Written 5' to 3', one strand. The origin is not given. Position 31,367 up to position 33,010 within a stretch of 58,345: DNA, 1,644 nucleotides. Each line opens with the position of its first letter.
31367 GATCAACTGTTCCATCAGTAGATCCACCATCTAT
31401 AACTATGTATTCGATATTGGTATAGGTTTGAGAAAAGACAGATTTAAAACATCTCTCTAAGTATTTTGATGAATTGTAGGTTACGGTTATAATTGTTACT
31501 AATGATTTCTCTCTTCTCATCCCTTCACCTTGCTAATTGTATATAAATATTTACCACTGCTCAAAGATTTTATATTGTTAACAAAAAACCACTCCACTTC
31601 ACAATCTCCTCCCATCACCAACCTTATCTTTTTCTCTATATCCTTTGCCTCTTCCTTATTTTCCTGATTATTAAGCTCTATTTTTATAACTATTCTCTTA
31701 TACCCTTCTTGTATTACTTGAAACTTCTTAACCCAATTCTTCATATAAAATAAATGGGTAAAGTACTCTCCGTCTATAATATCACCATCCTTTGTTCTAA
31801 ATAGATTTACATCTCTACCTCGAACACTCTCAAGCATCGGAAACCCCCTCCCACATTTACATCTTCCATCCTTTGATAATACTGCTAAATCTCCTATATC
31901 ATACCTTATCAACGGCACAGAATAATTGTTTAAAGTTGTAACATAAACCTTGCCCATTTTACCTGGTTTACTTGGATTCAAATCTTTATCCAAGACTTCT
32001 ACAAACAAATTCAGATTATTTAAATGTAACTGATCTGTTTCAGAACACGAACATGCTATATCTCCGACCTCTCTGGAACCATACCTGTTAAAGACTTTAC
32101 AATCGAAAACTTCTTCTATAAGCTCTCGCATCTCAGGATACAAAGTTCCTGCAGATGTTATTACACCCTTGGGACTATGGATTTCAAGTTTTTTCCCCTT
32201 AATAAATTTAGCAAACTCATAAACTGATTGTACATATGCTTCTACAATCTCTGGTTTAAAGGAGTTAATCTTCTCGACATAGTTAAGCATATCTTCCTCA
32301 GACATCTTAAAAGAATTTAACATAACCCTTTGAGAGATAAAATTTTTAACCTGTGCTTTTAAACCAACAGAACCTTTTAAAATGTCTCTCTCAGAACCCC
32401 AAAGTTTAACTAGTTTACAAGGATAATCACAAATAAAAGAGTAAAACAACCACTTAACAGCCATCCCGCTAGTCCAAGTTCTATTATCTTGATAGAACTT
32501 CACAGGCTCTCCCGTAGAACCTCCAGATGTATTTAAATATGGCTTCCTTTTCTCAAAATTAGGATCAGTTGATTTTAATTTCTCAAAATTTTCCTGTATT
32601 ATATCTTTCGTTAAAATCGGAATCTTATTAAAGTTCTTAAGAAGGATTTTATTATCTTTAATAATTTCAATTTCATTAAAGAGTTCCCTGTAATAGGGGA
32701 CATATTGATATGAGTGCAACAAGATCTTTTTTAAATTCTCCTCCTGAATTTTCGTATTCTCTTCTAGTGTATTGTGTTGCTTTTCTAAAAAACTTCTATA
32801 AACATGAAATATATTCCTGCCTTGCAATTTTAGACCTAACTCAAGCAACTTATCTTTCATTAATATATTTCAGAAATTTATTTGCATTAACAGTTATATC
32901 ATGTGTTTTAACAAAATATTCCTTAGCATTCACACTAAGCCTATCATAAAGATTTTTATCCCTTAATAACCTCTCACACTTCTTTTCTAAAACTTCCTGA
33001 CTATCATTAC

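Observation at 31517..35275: CapK - GT4 - CapK sandwich: two paralogous adenylate-forming enzymes embedded in a glycan operon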

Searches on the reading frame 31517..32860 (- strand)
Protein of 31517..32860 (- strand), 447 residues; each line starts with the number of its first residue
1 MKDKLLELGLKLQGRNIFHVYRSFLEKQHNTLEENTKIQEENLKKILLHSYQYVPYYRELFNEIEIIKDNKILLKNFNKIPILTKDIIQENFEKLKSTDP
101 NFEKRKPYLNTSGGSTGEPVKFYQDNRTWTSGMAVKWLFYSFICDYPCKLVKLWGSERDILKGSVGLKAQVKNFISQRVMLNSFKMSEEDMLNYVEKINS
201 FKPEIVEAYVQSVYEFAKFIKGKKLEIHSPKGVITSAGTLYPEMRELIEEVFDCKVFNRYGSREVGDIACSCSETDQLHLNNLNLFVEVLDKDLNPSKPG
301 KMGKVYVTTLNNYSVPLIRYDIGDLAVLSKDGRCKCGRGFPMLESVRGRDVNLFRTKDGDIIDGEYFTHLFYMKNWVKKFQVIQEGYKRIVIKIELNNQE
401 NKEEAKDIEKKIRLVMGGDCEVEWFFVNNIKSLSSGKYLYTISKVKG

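Call 3: search_protein_families(library=pfam, proteins=[window:31517-32860:-], max_evalue=0.01)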
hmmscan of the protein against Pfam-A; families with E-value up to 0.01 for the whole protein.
window:31517-32860:- (447 aa): 0 families

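Call 4: search_protein_families(library=ncbifam, proteins=[window:31517-32860:-], max_evalue=0.01)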
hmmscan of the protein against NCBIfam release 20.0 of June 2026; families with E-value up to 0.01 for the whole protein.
window:31517-32860:- (447 aa): 6 families
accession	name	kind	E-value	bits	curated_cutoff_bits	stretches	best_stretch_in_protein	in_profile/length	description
NF045666.1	DVU1553_fam_AMP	equivalog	1.2e-37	129.8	300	1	26-349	14-330/331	DVU_1553 family AMP-dependent CoA ligase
NF053551.1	FlxY_rubin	equivalog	2.3e-29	102.4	520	2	244-432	218-407/424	flexirubin biosynthesis putative acyl-CoA ligase FlxY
NF041878.1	paak_haloarch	equivalog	7.2e-25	87.4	700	1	30-363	8-338/427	phenylacetate--CoA ligase PaaK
TIGR02155.1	PA_CoA_ligase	equivalog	1.3e-21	76.7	646.3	1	31-413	4-391/422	phenylacetate--CoA ligase PaaK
TIGR03335.1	F390_ftsA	equivalog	6.1e-16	58.1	458.7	1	36-340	15-320/445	coenzyme F390 synthetase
NF041217.1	BagE_FevW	exception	7.6e-12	44.9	800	1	244-423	208-385/424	bagremycin/ferroverdin synthetase BagE/FevW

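Call 7: search_solved_structures(query=window:31517-32860:-, max_evalue=0.01, show_alignments=2)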
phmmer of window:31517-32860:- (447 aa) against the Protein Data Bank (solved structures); distinct sequences matched with E-value up to 0.01: 8.
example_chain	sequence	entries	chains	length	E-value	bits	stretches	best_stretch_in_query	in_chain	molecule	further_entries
9s3l_A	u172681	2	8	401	1.7e-25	93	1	215-399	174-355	Phenylacetate-CoA ligase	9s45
4r1l_A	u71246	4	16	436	2.6e-19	72.5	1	34-365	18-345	Phenylacetate-coenzyme A ligase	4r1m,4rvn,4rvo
2y27_A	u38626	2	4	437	2.7e-11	46.2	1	32-365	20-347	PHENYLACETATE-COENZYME A LIGASE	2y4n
2y4o_A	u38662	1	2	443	2.8e-09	39.5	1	33-349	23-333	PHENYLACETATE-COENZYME A LIGASE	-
6wuq_A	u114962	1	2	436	6.3e-07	31.8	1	232-343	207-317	AjiA1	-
6siw_A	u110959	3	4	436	7.1e-07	31.6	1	233-348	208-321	PaaK-like ligase (AMP-dependent synthetase and ligase) | AMP-dependent synthetase and ligase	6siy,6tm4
6siw_B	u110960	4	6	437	7.1e-07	31.6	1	233-348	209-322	PaaK-like ligase (AMP-dependent synthetase and ligase) | AMP-dependent synthetase and ligase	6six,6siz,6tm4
6hdw_A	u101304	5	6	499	2.6e-05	26.4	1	43-381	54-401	2-hydroxyisobutyryl-CoA synthetase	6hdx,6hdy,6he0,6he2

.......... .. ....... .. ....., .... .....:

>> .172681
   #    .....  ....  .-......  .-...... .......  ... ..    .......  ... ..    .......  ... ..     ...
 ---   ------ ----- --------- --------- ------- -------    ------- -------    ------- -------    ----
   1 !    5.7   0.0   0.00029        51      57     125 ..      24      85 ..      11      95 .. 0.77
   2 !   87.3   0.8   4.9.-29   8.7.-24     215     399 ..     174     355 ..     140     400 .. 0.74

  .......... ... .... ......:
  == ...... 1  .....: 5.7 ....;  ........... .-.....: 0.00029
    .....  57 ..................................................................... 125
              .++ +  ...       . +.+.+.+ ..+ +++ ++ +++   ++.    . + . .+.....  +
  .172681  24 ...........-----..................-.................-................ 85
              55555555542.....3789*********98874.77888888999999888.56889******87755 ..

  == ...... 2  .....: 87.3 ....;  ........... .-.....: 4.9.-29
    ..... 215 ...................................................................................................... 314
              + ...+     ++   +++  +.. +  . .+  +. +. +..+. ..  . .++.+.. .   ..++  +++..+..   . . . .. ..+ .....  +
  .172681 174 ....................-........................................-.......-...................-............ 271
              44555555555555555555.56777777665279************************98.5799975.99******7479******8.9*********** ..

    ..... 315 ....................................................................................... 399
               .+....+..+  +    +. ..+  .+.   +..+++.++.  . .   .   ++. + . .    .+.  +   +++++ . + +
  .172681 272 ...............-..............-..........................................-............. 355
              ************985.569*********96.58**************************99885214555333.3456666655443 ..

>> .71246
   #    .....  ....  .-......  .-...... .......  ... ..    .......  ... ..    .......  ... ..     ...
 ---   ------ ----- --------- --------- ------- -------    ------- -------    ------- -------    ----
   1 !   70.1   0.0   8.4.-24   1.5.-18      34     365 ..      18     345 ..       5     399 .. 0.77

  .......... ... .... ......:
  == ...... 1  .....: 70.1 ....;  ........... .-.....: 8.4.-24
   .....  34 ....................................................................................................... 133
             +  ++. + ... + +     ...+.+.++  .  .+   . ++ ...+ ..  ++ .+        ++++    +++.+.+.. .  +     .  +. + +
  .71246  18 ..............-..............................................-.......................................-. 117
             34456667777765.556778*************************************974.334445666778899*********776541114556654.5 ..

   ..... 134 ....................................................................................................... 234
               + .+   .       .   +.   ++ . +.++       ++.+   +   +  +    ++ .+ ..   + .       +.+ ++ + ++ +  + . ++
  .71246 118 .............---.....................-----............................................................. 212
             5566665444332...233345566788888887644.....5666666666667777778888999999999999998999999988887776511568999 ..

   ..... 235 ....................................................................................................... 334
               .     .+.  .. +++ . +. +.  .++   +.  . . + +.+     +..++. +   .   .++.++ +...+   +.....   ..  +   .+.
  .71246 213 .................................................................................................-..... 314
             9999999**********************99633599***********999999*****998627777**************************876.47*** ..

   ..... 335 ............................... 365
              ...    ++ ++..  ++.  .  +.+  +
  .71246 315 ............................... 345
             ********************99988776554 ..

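Call 10: find_homologous_proteins(query=window:31517-32860:-, max_evalue=1e-10)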
Query window:31517-32860:- (447 aa): 4903 proteins with E <= 1e-10 among 8000 candidates; the best 120 are listed.
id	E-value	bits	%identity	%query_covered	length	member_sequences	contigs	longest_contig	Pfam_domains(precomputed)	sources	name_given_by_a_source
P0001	0.0e+0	1014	100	100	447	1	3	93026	PF27533.1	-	-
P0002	1.8e-190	652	62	100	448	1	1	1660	PF27533.1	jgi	jgi:phenylacetate-CoA ligase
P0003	8.3e-185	633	60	100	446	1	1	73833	PF27533.1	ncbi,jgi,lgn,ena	-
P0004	6.4e-176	604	61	96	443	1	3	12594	PF27533.1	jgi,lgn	jgi:phenylacetate-CoA ligase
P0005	1.2e-175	603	59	100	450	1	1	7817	PF27533.1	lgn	-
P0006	1.4e-166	573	58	100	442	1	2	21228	PF27533.1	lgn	-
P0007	3.4e-166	572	59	100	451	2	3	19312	PF27533.1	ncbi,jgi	jgi:phenylacetate-CoA ligase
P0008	1.9e-165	569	58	100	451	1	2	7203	PF27533.1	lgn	-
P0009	5.0e-164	564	57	100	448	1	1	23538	PF27533.1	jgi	-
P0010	2.0e-161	556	54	100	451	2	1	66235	PF27533.1,PF00501.35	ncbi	-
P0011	3.9e-161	555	53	100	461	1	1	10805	PF27533.1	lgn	-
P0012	4.0e-161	555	56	99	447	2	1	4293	PF27533.1,PF00501.35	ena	-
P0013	2.3e-160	552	55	100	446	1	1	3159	PF27533.1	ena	-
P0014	1.5e-159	550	54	100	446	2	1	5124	PF27533.1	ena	-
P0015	1.9e-159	549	54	100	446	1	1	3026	PF27533.1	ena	-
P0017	1.5e-156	540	56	100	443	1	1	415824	PF27533.1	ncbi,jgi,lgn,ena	ncbi:MAG: phenylacetate--CoA ligase family protein [Candidatus Pacearchaeota archaeon]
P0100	3.7e-126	440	49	94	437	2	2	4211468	PF27533.1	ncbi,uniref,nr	ncbi:MAG: phenylacetate--CoA ligase family protein [Methanosarcinaceae archaeon]|uniref:phenylacetat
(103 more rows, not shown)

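Call 19: find_encoding_contigs(protein=P0003, flank=8000, max_places=2)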
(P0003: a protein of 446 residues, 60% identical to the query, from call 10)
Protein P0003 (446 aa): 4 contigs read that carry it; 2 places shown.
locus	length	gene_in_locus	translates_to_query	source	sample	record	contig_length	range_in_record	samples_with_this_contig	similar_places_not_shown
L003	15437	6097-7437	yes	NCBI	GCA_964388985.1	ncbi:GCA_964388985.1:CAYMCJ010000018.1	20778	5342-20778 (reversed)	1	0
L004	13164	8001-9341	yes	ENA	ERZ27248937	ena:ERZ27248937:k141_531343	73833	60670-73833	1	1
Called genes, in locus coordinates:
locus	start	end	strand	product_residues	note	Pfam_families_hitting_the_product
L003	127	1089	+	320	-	PF00535:Glycos_transf_2, PF10111:Glyco_tranf_2_2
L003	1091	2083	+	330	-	PF00106:adh_short (faint), PF01073:3Beta_HSD, PF01370:Epimerase, PF02719:Polysacc_synt_2, PF04321:RmlD_sub_bind, PF07993:NAD_binding_4 (faint), PF16363:GDP_Man_Dehyd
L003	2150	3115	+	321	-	-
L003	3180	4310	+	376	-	PF13439:Glyco_transf_4, PF13477:Glyco_trans_4_2, PF13579:Glyco_trans_4_4, PF00534:Glycos_transf_1, PF13692:Glyco_trans_1_4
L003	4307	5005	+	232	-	PF13489:Methyltransf_23, PF13649:Methyltransf_25, PF13847:Methyltransf_31, PF08241:Methyltransf_11, PF08242:Methyltransf_12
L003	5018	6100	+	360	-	PF13439:Glyco_transf_4 (weak), PF00534:Glycos_transf_1, PF13692:Glyco_trans_1_4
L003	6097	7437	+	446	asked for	PF27533:CapK_C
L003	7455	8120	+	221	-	PF13489:Methyltransf_23, PF08241:Methyltransf_11, PF08242:Methyltransf_12, PF13649:Methyltransf_25, PF13847:Methyltransf_31 (faint)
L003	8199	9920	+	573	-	PF05711:TylF, PF13578:Methyltransf_24, PF00535:Glycos_transf_2, PF10111:Glyco_tranf_2_2, PF13641:Glyco_tranf_2_3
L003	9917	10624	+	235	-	PF08241:Methyltransf_11 (weak)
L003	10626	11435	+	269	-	PF05050:Methyltransf_21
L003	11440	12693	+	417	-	PF01943:Polysacc_synt (weak)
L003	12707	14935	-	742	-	-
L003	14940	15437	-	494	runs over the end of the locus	PF13231:PMT_2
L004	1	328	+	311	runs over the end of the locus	PF01073:3Beta_HSD, PF01370:Epimerase, PF02719:Polysacc_synt_2 (faint), PF04321:RmlD_sub_bind (weak), PF07993:NAD_binding_4 (faint), PF16363:GDP_Man_Dehyd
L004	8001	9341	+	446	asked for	PF27533:CapK_C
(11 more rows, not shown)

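Call 20: find_encoding_contigs(protein=P0010, flank=8000, max_places=2)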
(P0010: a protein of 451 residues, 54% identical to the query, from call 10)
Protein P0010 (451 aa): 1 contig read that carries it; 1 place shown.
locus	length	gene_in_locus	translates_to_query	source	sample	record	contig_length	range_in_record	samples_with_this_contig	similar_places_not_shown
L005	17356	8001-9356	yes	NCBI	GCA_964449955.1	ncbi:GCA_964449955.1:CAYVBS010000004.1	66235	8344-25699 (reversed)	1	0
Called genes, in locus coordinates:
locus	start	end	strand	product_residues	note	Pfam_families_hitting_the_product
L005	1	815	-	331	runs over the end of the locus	PF00535:Glycos_transf_2, PF10111:Glyco_tranf_2_2, PF13641:Glyco_tranf_2_3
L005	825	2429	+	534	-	-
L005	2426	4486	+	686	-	-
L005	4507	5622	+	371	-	PF13439:Glyco_transf_4, PF13477:Glyco_trans_4_2, PF20706:GT4-conflict, PF00534:Glycos_transf_1, PF13692:Glyco_trans_1_4, PF13524:Glyco_trans_1_2 (weak)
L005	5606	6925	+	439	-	PF27533:CapK_C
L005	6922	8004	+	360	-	PF13439:Glyco_transf_4 (weak), PF00534:Glycos_transf_1, PF13692:Glyco_trans_1_4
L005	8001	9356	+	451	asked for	PF00501:AMP-binding (faint), PF27533:CapK_C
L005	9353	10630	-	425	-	PF01943:Polysacc_synt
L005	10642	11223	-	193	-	PF14602:Hexapep_2 (faint), PF00132:Hexapep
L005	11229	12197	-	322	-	PF01073:3Beta_HSD, PF01370:Epimerase, PF02719:Polysacc_synt_2, PF04321:RmlD_sub_bind, PF07993:NAD_binding_4 (faint), PF13460:NAD_binding_10 (weak), PF16363:GDP_Man_Dehyd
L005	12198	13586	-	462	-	PF03446:NAD_binding_2 (faint), PF03721:UDPG_MGDP_dh_N, PF03807:F420_oxidored (faint), PF00984:UDPG_MGDP_dh, PF03720:UDPG_MGDP_dh_C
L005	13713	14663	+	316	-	PF00535:Glycos_transf_2, PF10111:Glyco_tranf_2_2 (weak)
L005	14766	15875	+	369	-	PF04519:Bactofilin (weak), PF26514:DUF8173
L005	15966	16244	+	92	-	-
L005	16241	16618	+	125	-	PF01850:PIN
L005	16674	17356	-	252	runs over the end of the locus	PF13098:Thioredoxin_2 (weak), PF13462:Thioredoxin_4, PF01323:DSBA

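Call 22: find_encoding_contigs(protein=P0017, flank=8000, max_places=1)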
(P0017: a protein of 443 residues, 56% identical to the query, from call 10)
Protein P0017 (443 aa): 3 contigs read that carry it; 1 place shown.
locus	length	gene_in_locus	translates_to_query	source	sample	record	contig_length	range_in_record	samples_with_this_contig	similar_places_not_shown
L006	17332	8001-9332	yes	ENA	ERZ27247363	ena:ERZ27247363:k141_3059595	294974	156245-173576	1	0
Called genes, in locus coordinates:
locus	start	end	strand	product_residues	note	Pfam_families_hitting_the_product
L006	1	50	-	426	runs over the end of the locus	PF18195:GatD_N, PF00710:Asparaginase, PF17763:Asparaginase_C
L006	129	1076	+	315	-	PF00535:Glycos_transf_2, PF10111:Glyco_tranf_2_2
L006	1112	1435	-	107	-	-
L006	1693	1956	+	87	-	-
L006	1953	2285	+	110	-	-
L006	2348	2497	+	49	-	-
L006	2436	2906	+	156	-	-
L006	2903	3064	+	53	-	-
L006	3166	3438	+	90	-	-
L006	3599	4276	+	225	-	PF01936:NYN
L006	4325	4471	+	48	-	-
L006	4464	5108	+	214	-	PF01936:NYN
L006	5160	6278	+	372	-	PF13439:Glyco_transf_4, PF13477:Glyco_trans_4_2, PF13579:Glyco_trans_4_4, PF00534:Glycos_transf_1, PF13692:Glyco_trans_1_4, PF13524:Glyco_trans_1_2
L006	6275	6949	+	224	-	PF13489:Methyltransf_23, PF01209:Ubie_methyltran, PF13847:Methyltransf_31, PF08241:Methyltransf_11, PF08242:Methyltransf_12, PF13649:Methyltransf_25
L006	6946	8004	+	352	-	PF00534:Glycos_transf_1, PF13692:Glyco_trans_1_4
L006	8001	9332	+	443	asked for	PF27533:CapK_C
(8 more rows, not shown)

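Call 23: find_encoding_contigs(protein=P0100, flank=8000, max_places=1)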
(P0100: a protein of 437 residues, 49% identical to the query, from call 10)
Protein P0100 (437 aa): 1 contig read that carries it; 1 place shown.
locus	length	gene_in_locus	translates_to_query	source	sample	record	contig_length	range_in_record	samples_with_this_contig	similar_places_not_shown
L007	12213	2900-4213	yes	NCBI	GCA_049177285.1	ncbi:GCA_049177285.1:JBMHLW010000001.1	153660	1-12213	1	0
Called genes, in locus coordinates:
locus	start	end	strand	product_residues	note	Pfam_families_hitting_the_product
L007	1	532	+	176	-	?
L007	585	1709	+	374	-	PF13439:Glyco_transf_4, PF13477:Glyco_trans_4_2, PF13579:Glyco_trans_4_4, PF00534:Glycos_transf_1, PF13692:Glyco_trans_1_4, PF13524:Glyco_trans_1_2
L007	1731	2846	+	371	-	PF00534:Glycos_transf_1, PF13692:Glyco_trans_1_4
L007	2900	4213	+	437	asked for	PF27533:CapK_C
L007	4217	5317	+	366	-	PF00534:Glycos_transf_1, PF13692:Glyco_trans_1_4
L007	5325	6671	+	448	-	PF27533:CapK_C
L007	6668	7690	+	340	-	PF09587:PGA_cap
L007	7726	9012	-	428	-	PF01943:Polysacc_synt, PF13440:Polysacc_synt_3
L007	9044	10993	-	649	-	-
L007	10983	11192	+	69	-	-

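Call 28: find_related_loci(query=A1, collection=genome_contigs, flank=10000)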
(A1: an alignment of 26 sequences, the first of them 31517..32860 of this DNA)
Query A1 (447 aa) in genome_contigs; peptide patterns used: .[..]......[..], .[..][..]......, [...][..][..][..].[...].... (x = any residue, [..] = any of these).
599 stretches matched a pattern (row limit reached: there are more); 555 encode a relative of the query (tblastn E <= 1e-3); the best 80 are kept; 80 distinct loci.
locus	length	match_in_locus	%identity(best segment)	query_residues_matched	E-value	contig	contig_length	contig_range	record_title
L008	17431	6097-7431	60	1-445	0e+0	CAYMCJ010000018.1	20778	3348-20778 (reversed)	MAG TPA_asm: uncultured Gammaproteobacteria bacterium isolate SRP178699_co1_454 genome assembly, contig: NODE_3071_lengt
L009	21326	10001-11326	56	1-445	2e-159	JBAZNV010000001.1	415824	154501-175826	MAG: Candidatus Pacearchaeota archaeon isolate SO_2017_LW4_79 scaffold_53_c1_LW137-91_2017, whole genome shotgun sequenc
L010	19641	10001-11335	51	1-445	3e-153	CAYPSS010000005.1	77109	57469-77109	MAG TPA_asm: uncultured Gammaproteobacteria bacterium isolate binchicken_co27_474 genome assembly, contig: NODE_520_leng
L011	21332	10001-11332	52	1-446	1e-150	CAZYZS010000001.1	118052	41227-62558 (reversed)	MAG TPA_asm: Candidatus Woesearchaeota archaeon isolate binchicken_co234_229 genome assembly, contig: NODE_24_length_118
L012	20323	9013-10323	50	13-445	1e-148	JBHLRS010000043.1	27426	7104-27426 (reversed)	MAG: Candidatus Thorarchaeota archaeon isolate TM1S.264 TM1S.264@2364, whole genome shotgun sequence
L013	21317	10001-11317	48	9-446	6e-128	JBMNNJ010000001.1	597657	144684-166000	MAG: Patescibacteria group bacterium isolate SBF912LR0HQ0104 contig_45780, whole genome shotgun sequence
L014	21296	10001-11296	48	14-446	2e-127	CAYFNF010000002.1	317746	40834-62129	MAG TPA_asm: uncultured Gammaproteobacteria bacterium isolate ERP019367_co2_140 genome assembly, contig: NODE_24_length_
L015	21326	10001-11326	46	16-445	2e-126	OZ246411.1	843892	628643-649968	MAG: uncultured Candidatus Saccharibacteria bacterium isolate SRP242652_co1_90 genome assembly, chromosome: 1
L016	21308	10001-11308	48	9-446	3e-126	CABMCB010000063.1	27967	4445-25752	uncultured archaeon isolate LFW-28 genome assembly, contig: LFW28_62, whole genome shotgun sequence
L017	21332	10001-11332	47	5-445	2e-123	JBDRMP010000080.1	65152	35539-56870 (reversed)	MAG: Planctomycetota bacterium isolate MEGAHIT-group-1.835 k141_7608720, whole genome shotgun sequence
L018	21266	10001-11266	48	33-447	6e-123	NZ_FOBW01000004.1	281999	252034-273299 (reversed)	Mesobacillus persicus strain B48,IBRC-M 10115,DSM 25386,CECT 8001, whole genome shotgun sequence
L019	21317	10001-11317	46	10-446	2e-122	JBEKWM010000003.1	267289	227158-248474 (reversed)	MAG: Sedimentisphaerales bacterium isolate SPRUCE 628 SPRUCE_628_3, whole genome shotgun sequence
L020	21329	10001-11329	44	2-445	7e-121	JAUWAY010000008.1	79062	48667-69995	MAG: Phycisphaerae bacterium isolate CSMAG_1306 CSMAG_1306_k141_953337_length_79062_cov_13.7417, whole genome shotgun se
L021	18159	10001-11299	43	12-445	4e-119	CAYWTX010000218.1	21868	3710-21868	MAG TPA_asm: uncultured Planctomycetaceae bacterium isolate binchicken_co255_29 genome assembly, contig: k141_2504433, w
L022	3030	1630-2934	43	10-446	1e-122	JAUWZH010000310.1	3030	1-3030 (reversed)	MAG: Candidatus Brocadiaceae bacterium isolate CSMAG_2731 CSMAG_2731_k141_753395_length_3030_cov_7.0000, whole genome sh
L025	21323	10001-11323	42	11-446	6e-118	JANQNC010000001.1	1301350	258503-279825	MAG: Candidatus Nanoarchaeia archaeon isolate PL23a_bin.96 k99_5893168, whole genome shotgun sequence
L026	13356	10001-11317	45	5-445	1e-116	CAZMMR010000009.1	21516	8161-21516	MAG TPA_asm: uncultured Pseudomonadales bacterium isolate SRP141376_co2_351 genome assembly, contig: NODE_5102_length_21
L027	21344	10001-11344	43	1-446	6e-116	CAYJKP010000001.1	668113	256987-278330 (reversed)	MAG TPA_asm: uncultured Gammaproteobacteria bacterium isolate ERP124720_co1_115 genome assembly, contig: NODE_11_length_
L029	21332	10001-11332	44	5-446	9e-116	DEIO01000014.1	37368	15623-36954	MAG TPA_asm: Patescibacteria group bacterium UBA2772 UBA2772_contig_6249, whole genome shotgun sequence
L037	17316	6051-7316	45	10-446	5e-112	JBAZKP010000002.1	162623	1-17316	MAG: archaeon isolate SO_2017_LW4_146 scaffold_297_c1_LW137-91_2017, whole genome shotgun sequence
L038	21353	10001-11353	44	1-446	5e-112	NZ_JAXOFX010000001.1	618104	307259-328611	Robertmurraya mangrovi strain 31A1R NODE_1, whole genome shotgun sequence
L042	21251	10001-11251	43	33-445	4e-111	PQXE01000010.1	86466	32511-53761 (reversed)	MAG: Deltaproteobacteria bacterium isolate E20SeepSRB2 NODE_10_length_86466_cov_17.2244, whole genome shotgun sequence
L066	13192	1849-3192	42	2-446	1e-105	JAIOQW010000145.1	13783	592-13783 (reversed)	MAG: Methanosarcinales archaeon isolate SMBSF02 c_000000000082, whole genome shotgun sequence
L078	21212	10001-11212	43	41-447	5e-105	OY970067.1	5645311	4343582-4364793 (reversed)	MAG: uncultured candidate division NC10 bacterium isolate MFD01231.bin.c.1 genome assembly, chromosome: 1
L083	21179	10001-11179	46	49-445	2e-103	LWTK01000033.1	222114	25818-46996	Nostoc sp. ATCC 43529 scaffold17.1, whole genome shotgun sequence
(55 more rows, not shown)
